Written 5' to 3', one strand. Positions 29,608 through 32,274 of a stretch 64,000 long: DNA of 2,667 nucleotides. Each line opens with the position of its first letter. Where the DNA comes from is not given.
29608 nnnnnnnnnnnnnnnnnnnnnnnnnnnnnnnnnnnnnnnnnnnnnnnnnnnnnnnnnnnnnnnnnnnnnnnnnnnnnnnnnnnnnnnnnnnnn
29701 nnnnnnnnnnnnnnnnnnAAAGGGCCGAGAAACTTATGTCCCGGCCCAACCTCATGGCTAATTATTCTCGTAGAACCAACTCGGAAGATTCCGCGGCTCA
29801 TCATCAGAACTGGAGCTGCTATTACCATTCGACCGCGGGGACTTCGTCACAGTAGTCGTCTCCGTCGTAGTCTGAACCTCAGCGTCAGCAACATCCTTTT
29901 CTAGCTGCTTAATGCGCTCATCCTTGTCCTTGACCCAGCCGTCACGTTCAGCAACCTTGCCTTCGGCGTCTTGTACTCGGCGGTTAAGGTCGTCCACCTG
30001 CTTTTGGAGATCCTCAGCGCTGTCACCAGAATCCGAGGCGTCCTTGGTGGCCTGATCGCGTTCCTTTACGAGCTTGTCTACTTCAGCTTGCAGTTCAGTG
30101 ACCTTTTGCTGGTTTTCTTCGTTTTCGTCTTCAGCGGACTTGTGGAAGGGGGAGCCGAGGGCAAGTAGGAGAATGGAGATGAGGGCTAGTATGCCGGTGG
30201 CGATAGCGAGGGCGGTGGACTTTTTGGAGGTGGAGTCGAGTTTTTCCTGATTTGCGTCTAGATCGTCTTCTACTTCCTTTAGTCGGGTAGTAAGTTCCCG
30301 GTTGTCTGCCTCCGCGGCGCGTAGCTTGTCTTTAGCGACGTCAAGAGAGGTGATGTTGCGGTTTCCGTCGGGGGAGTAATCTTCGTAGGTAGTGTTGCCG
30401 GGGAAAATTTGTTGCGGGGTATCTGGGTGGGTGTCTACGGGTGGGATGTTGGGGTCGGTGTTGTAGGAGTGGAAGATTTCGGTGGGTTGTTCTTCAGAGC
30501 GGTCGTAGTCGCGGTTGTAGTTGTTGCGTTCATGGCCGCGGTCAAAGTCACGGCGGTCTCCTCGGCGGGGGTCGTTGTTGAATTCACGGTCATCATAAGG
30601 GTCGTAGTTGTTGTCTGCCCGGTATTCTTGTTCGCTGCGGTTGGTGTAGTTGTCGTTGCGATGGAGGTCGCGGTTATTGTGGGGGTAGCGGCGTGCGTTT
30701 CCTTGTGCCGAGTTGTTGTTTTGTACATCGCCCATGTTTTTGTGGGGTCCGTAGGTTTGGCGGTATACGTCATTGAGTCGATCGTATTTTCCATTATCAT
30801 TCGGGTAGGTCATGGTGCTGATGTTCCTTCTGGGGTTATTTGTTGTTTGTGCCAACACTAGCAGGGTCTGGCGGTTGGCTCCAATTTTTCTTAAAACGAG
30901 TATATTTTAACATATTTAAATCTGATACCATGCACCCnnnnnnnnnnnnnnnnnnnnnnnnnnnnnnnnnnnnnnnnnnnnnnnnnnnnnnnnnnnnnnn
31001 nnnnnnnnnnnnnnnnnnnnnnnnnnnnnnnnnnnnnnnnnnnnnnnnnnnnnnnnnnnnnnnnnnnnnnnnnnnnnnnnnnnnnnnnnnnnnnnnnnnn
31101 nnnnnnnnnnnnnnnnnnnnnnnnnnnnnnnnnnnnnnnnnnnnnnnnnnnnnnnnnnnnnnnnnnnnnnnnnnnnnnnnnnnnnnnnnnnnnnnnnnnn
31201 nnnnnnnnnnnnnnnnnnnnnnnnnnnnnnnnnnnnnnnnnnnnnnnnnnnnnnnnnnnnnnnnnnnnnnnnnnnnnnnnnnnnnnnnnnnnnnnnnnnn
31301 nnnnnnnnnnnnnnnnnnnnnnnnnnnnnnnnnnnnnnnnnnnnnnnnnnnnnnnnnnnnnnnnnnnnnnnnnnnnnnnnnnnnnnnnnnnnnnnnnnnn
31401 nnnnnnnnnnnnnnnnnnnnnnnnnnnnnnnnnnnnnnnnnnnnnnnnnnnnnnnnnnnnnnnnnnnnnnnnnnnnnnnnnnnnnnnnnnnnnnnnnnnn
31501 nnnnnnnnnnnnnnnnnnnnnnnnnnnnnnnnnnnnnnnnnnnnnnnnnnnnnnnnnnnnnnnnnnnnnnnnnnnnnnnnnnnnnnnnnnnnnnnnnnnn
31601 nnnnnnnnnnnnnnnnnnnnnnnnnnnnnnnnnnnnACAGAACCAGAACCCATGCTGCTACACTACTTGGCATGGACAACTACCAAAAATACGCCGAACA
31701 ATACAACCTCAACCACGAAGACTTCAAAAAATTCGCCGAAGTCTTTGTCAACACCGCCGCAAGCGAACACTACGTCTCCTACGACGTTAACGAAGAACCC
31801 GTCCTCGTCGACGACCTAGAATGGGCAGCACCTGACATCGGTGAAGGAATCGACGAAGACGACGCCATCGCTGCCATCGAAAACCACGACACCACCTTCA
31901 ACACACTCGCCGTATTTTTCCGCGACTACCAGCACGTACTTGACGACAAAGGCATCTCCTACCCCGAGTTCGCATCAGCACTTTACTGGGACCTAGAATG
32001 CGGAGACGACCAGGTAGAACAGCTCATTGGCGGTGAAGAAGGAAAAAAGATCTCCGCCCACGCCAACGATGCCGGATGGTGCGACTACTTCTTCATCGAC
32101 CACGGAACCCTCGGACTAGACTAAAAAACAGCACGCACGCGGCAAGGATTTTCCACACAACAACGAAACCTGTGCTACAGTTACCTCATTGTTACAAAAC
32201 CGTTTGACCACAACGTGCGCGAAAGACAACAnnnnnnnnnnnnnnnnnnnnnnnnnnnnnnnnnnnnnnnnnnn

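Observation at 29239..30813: Panacea-domain protein paired with a large low-complexity membrane/coiled-coil protein: candidate atypical toxin-antitoxin (PanT/PanA-like) pair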

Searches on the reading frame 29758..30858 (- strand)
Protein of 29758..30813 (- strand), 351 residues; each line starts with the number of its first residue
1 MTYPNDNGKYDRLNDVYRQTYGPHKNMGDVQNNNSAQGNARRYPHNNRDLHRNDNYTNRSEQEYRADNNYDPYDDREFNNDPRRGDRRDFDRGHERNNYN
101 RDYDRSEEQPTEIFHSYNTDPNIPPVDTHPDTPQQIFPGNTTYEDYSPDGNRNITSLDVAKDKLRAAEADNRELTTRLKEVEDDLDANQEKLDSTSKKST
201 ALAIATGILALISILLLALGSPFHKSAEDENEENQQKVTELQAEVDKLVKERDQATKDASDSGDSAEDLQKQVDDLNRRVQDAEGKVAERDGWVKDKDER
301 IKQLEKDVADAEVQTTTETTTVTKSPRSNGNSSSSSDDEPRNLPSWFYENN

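Call 3: search_protein_families(library=pfam, proteins=[window:29758-30813:-], max_evalue=0.1)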
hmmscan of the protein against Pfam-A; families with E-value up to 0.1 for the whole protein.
window:29758-30813:- (351 aa): 15 families
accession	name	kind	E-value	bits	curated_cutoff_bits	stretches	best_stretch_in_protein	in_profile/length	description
PF25686.1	Betaherpes_U91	-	0.00056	19.8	27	1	164-240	56-137/157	Betaherpesvirus U91 protein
PF19220.6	Rod_CreS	-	0.0016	18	100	1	230-314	7-91/359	Crescentin, rod domain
PF25764.1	KIF21A_4th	-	0.0026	17.9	33.1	1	227-309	59-145/183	KIF21A-like domain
PF08614.16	ATG16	-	0.0033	18.1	33.7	0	160-202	86-128/200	Autophagy protein 16 (ATG16)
PF11932.13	DUF3450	-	0.0035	17.1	32.6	1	227-313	14-93/241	Protein of unknown function (DUF3450)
PF06103.16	DUF948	-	0.0046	17.6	37.2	1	204-283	1-77/89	Bacterial protein of unknown function (DUF948)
PF12325.13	TMF_TATA_bd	-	0.018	15.6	29.1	1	237-310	27-103/115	TATA element modulatory factor 1 TATA binding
PF14662.11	KASH_CCD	-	0.025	15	43.3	1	226-313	92-172/191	Coiled-coil region of CCDC155 or KASH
PF10186.14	ATG14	-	0.032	13.8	33.2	0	157-201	57-101/347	Vacuolar sorting 38 and autophagy-related subunit 14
PF10241.14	KxDL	-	0.04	14.6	27.2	0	158-196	37-75/86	Uncharacterized conserved protein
PF22872.1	DUF7018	-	0.047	14.3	27.8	0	232-282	5-55/116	Domain of unknown function (DUF7018)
PF20492.3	ERM_helical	-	0.047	14.2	40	0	166-203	3-40/120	Ezrin/radixin/moesin, alpha-helical domain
PF00261.25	Tropomyosin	-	0.063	13.1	38.6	0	159-200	31-72/242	Tropomyosin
PF04048.20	Sec8_N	-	0.068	13.5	26.8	1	145-212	62-129/142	Exocyst complex component Sec8 N-terminal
PF06009.19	Laminin_II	-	0.076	13.5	33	1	232-304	27-98/138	Laminin Domain II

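Call 4: search_protein_families(library=ncbifam, proteins=[window:29758-30813:-], max_evalue=0.1)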
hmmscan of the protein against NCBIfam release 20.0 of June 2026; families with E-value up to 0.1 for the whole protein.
window:29758-30813:- (351 aa): 11 families
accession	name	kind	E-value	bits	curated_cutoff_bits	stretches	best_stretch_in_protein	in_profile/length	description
NF002572.0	PRK02224.1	equivalog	4.4e-06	25.3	1087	1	155-318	272-410/888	DNA double-strand break repair ATPase Rad50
NF045487.1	ASRP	equivalog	1.7e-05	23.6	300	2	227-314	147-233/593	archaea-specific SMC-related protein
TIGR02168.1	SMC_prok_B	equivalog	0.00089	17.1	567.35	1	157-323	241-403/1181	chromosome segregation protein SMC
TIGR04211.1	SH3_and_anchor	equivalog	0.001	18.7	65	1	154-219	117-182/198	TIGR04211 family SH3 domain-containing protein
NF003034.1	PRK03918.1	equivalog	0.02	12.9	700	1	225-312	196-286/878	DNA double-strand break repair ATPase Rad50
NF041002.1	pilin_ComGF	equivalog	0.021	15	80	1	201-285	12-100/139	competence type IV pilus minor pilin ComGF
NF041035.1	Rad50_Halo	equivalog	0.021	13.2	1000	1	161-320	264-412/883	DNA double-strand break repair ATPase Rad50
TIGR04527.1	mycoplas_twoTM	subfamily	0.026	14.2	125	1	140-281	39-160/248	MG_279/MG_280 family protein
NF033928.1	alph_xenorhab_A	subfamily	0.04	13.2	125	1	158-248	168-254/339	alpha-xenorhabdolysin family binary toxin subunit A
TIGR02169.1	SMC_prok_A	equivalog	0.065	10.9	729.4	0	159-317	313-467/1165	chromosome segregation protein SMC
NF045622.1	Npun_F5560_fam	hypoth_equivalog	0.069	13.2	125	0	235-309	15-85/156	Npun_F5560 family protein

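Call 9: find_homologous_proteins(query=window:29758-30813:-)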
Query window:29758-30813:- (351 aa): 3 proteins with E <= 0.001 among 4000 candidates.
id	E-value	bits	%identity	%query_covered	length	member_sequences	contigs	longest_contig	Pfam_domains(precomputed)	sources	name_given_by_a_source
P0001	1.6e-203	694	93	100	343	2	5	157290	PF24161.2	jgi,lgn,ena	-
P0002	4.9e-187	639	86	100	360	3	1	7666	PF24161.2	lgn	-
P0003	1.4e-81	293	75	52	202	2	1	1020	-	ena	-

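Call 12: search_protein_families(library=pfam, proteins=[P0001, P0002, window:29758-30858:-], max_evalue=10)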
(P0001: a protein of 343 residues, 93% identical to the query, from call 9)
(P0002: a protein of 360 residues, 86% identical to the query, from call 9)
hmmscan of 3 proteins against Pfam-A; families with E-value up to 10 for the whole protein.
P0001 (343 aa): 62 families (the best 25 are shown)
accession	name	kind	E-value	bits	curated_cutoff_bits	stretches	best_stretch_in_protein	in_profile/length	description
PF25686.1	Betaherpes_U91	-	0.0006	19.8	27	1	156-240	56-145/157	Betaherpesvirus U91 protein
PF11932.13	DUF3450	-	0.00096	19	32.6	1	219-306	14-94/241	Protein of unknown function (DUF3450)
PF08614.16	ATG16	-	0.0059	17.2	33.7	2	152-194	86-128/200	Autophagy protein 16 (ATG16)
PF10186.14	ATG14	-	0.0078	15.8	33.2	2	231-303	36-109/347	Vacuolar sorting 38 and autophagy-related subunit 14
PF19220.6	Rod_CreS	-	0.0078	15.7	100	1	220-307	5-92/359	Crescentin, rod domain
PF06009.19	Laminin_II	-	0.021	15.3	33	1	224-296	27-98/138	Laminin Domain II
PF14662.11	KASH_CCD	-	0.021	15.2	43.3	1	218-302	92-169/191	Coiled-coil region of CCDC155 or KASH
PF12325.13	TMF_TATA_bd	-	0.026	15.1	29.1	1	229-302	27-103/115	TATA element modulatory factor 1 TATA binding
PF13166.12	AAA_13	-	0.033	13.3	36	1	145-316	305-462/713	AAA domain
PF00261.25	Tropomyosin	-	0.036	14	38.6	2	151-192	31-72/242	Tropomyosin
PF06103.16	DUF948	-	0.038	14.6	37.2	1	196-275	1-77/89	Bacterial protein of unknown function (DUF948)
PF04048.20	Sec8_N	-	0.038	14.3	26.8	1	137-204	62-129/142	Exocyst complex component Sec8 N-terminal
PF14680.12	FANCI_HD2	-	0.077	12.7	25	1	171-242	157-227/230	FANCI helical domain 2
PF20492.3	ERM_helical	-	0.081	13.4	40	2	158-195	3-40/120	Ezrin/radixin/moesin, alpha-helical domain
PF11559.13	ADIP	-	0.092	13.3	34.3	2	147-190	87-130/151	Afadin- and alpha -actinin-Binding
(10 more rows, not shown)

P0002 (360 aa): 60 families (the best 25 are shown)
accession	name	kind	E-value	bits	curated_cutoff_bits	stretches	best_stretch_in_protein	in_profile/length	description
PF08614.16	ATG16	-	0.0013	19.3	33.7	2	170-211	87-128/200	Autophagy protein 16 (ATG16)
PF25686.1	Betaherpes_U91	-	0.0021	18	27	1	175-257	61-142/157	Betaherpesvirus U91 protein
PF11932.13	DUF3450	-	0.0025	17.6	32.6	1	236-323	14-94/241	Protein of unknown function (DUF3450)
PF06103.16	DUF948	-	0.0061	17.2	37.2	1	213-292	1-77/89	Bacterial protein of unknown function (DUF948)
PF12325.13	TMF_TATA_bd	-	0.0066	17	29.1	1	246-319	27-103/115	TATA element modulatory factor 1 TATA binding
PF06367.22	Drf_FH3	-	0.011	16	27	1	175-269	99-185/193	Diaphanous FH3 Domain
PF19220.6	Rod_CreS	-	0.012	15.1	100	1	237-324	5-92/359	Crescentin, rod domain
PF06009.19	Laminin_II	-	0.018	15.5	33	1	241-313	27-98/138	Laminin Domain II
PF14680.12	FANCI_HD2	-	0.024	14.4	25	1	188-259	157-227/230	FANCI helical domain 2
PF08702.15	Fib_alpha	-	0.025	15.2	29.9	1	239-323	46-131/143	Fibrinogen alpha/beta chain family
PF14662.11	KASH_CCD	-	0.027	14.9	43.3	1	235-319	92-169/191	Coiled-coil region of CCDC155 or KASH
PF12329.13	TMF_DNA_bd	-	0.032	14.7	35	2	303-344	7-48/74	TATA element modulatory factor 1 DNA binding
PF13166.12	AAA_13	-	0.032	13.4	36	1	162-333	305-462/713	AAA domain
PF04048.20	Sec8_N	-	0.033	14.5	26.8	1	154-221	62-129/142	Exocyst complex component Sec8 N-terminal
PF10186.14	ATG14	-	0.077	12.5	33.2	2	166-210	57-101/347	Vacuolar sorting 38 and autophagy-related subunit 14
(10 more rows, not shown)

window:29758-30858:- (366 aa): 60 families (the best 25 are shown)
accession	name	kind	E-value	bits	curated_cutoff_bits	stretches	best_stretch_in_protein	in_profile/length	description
PF25686.1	Betaherpes_U91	-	0.00062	19.7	27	1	180-255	57-137/157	Betaherpesvirus U91 protein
PF19220.6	Rod_CreS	-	0.0017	17.9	100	1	245-329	7-91/359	Crescentin, rod domain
PF25764.1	KIF21A_4th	-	0.0028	17.8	33.1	1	242-324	59-145/183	KIF21A-like domain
PF08614.16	ATG16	-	0.0036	17.9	33.7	2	175-217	86-128/200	Autophagy protein 16 (ATG16)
PF11932.13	DUF3450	-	0.0036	17.1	32.6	1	242-328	14-93/241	Protein of unknown function (DUF3450)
PF06103.16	DUF948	-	0.0049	17.5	37.2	1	219-298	1-77/89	Bacterial protein of unknown function (DUF948)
PF12325.13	TMF_TATA_bd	-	0.02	15.4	29.1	1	252-325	27-103/115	TATA element modulatory factor 1 TATA binding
PF14662.11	KASH_CCD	-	0.026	14.9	43.3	1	241-328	92-172/191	Coiled-coil region of CCDC155 or KASH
PF10241.14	KxDL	-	0.045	14.5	27.2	2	173-211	37-75/86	Uncharacterized conserved protein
PF20492.3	ERM_helical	-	0.054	14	40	2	181-218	3-40/120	Ezrin/radixin/moesin, alpha-helical domain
PF22872.1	DUF7018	-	0.059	14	27.8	1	247-297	5-55/116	Domain of unknown function (DUF7018)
PF06009.19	Laminin_II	-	0.064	13.7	33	1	247-319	27-98/138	Laminin Domain II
PF04048.20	Sec8_N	-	0.073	13.4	26.8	1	160-227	62-129/142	Exocyst complex component Sec8 N-terminal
PF00261.25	Tropomyosin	-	0.081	12.8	38.6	1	174-215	31-72/242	Tropomyosin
PF10186.14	ATG14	-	0.1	12.1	33.2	2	172-216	57-101/347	Vacuolar sorting 38 and autophagy-related subunit 14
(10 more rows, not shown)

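Call 33: find_encoding_contigs(protein=P0002, flank=5000, max_places=4)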
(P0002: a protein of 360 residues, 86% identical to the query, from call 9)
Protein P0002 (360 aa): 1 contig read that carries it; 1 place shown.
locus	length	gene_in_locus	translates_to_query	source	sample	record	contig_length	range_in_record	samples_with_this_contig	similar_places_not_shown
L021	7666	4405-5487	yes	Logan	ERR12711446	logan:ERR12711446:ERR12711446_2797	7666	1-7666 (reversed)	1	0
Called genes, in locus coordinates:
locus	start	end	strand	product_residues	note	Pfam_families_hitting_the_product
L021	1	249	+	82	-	?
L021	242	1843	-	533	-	PF03816:LytR_cpsA_psr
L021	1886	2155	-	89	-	-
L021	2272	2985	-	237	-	PF00877:NLPC_P60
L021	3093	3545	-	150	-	-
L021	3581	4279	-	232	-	PF02661:Fic (weak)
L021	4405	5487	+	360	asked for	PF24161:CCDC39 (faint)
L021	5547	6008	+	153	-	PF13274:SocA_Panacea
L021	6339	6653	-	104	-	-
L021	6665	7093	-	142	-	-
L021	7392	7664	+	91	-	?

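Call 37: predict_structure(protein=window:29758-30813:-)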
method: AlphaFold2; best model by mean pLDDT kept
length: 351 residues; sequences in the alignment: 1
mean_pLDDT: 57.1   pTM: 0.25
mean pLDDT of the five models: 57.1, 54.2, 49.7, 49.4, 43.4
residues with pLDDT >= 90: 10; 70-90: 103; 50-70: 48; < 50: 190
segments of 3 or more residues with pLDDT < 50: 1-9, 22-71, 78-80, 82-85, 87-90, 92-120, 122-154, 198-207, 213-226, 317-342, 349-351
pLDDT, mean of each block of 10 residues (from residue 1): 39 54 42 35 40 37 39 49 47 42 42 38 44 35 39 60 83 89 84 57 48 45 52 80 88 81 76 89 85 85 83 55 41 42 56 38
secondary structure, 60 per line:
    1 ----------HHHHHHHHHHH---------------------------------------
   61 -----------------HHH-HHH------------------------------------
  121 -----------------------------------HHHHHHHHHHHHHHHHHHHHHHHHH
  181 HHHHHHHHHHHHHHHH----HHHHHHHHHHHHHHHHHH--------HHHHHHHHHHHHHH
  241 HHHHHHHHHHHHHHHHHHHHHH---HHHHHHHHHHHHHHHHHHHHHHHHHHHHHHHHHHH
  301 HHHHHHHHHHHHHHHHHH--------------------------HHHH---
elements in order: H11-21 H156-196 H201-218 H227-262 H266-318 H345-348
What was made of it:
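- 29758..30813 (-): Gene for the 351-aa partner ('p351'), the candidate PanT. It is a bitopic membrane protein with these parts: a variable low-complexity N/D/R/Y-rich region (about aa 25-110); a conserved Pro-rich motif (aa 112-150); a helix (156-196); a TM helix (about 201-221); an acidic coiled coil (227-318); and an S/T-rich tail ending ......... AF2 helices at 156-196, 201-218, 227-262 and 266-318, with the rest at pLDDT<50 (call 37).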

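Call 52: search_protein_families(library=padloc, proteins=[window:29758-30813:-], max_evalue=0.01)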
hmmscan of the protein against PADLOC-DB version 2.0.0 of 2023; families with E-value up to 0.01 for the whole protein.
window:29758-30813:- (351 aa): 6 families
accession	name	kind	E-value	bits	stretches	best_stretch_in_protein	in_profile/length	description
PDLC00553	JetC2|JetC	-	7.6e-05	18.8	1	157-323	361-521/1361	DUF3584 domain; MukB-like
PDLC03864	LmuB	-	0.00019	18.1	0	228-318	266-478/657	-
PDLC03865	LmuB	-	0.0012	15.1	1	153-315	528-682/1007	-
PDLC00550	JetC2|JetC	-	0.0013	14.5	1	160-325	777-936/1355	DUF3584 domain; MukB-like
PDLC02663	DndD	-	0.0029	14.5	0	226-304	208-286/675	DndD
PDLC02756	PbeC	-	0.0032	14.5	0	232-316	203-287/643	PbeC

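Call 53: search_protein_families(library=phrogs, proteins=[window:29758-30813:-], max_evalue=0.01)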
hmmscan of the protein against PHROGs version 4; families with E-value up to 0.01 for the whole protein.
window:29758-30813:- (351 aa): 10 families
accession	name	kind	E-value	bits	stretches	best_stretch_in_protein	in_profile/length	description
phrog_6440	-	unknown function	2.4e-05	25.4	1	212-314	7-105/186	-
phrog_167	-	tail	0.00015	20.6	1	112-330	191-377/1555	tail length tape measure protein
phrog_1009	-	unknown function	0.00021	22.4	1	205-308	14-99/103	-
phrog_1193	-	other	0.00061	20.7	0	160-218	11-69/76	hemolysin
phrog_2619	-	unknown function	0.00083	20.5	1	262-325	53-115/124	-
phrog_1775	-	head and packaging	0.0019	16.7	1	165-324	464-607/1609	minor head protein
phrog_28656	-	unknown function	0.004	17.9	1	271-325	30-86/154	-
phrog_5328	-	unknown function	0.0041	18.5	0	231-314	4-87/101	-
phrog_739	-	lysis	0.0056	17.9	0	213-309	15-90/122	Rz-like spanin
phrog_77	-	DNA, RNA and nucleotide metabolism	0.0072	15.8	1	158-313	467-589/967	SbcC-like subunit of palindrome specific endonuclease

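Call 56: search_dna_similar(query=window:29758-30813:-, collection=phages, mode=protein, max_evalue=0.001, max_rows=10)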
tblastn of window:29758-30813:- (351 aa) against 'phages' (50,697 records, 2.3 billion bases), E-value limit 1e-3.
No match.

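Call 57: search_dna_similar(query=window:29758-30813:-, collection=plasmids, mode=protein, max_evalue=0.001, max_rows=10)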
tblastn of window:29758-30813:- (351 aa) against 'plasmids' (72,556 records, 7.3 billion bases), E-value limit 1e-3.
No match.

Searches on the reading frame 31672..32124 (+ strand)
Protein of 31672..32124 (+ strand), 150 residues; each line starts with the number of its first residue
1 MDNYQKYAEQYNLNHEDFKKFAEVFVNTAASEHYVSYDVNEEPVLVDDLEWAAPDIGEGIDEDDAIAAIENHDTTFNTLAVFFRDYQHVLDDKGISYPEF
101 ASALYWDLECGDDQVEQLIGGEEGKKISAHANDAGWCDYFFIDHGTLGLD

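Call 3: search_protein_families(library=pfam, proteins=[window:31672-32124:+], max_evalue=0.1)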
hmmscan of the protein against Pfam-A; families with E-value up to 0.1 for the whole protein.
window:31672-32124:+ (150 aa): 0 families

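Call 4: search_protein_families(library=ncbifam, proteins=[window:31672-32124:+], max_evalue=0.1)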
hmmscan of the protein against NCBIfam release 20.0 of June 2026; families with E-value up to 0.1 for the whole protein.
window:31672-32124:+ (150 aa): 1 family
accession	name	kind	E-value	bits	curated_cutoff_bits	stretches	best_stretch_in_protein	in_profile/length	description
NF009750.0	PRK13260.1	equivalog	0.094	11.8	316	0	3-75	11-82/332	3-dehydro-L-gulonate 2-dehydrogenase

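Call 52: search_protein_families(library=padloc, proteins=[window:31672-32124:+], max_evalue=0.01)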
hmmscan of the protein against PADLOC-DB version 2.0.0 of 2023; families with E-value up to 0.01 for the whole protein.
window:31672-32124:+ (150 aa): 0 families

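Call 53: search_protein_families(library=phrogs, proteins=[window:31672-32124:+], max_evalue=0.01)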
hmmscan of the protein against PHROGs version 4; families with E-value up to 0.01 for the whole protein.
window:31672-32124:+ (150 aa): 0 families
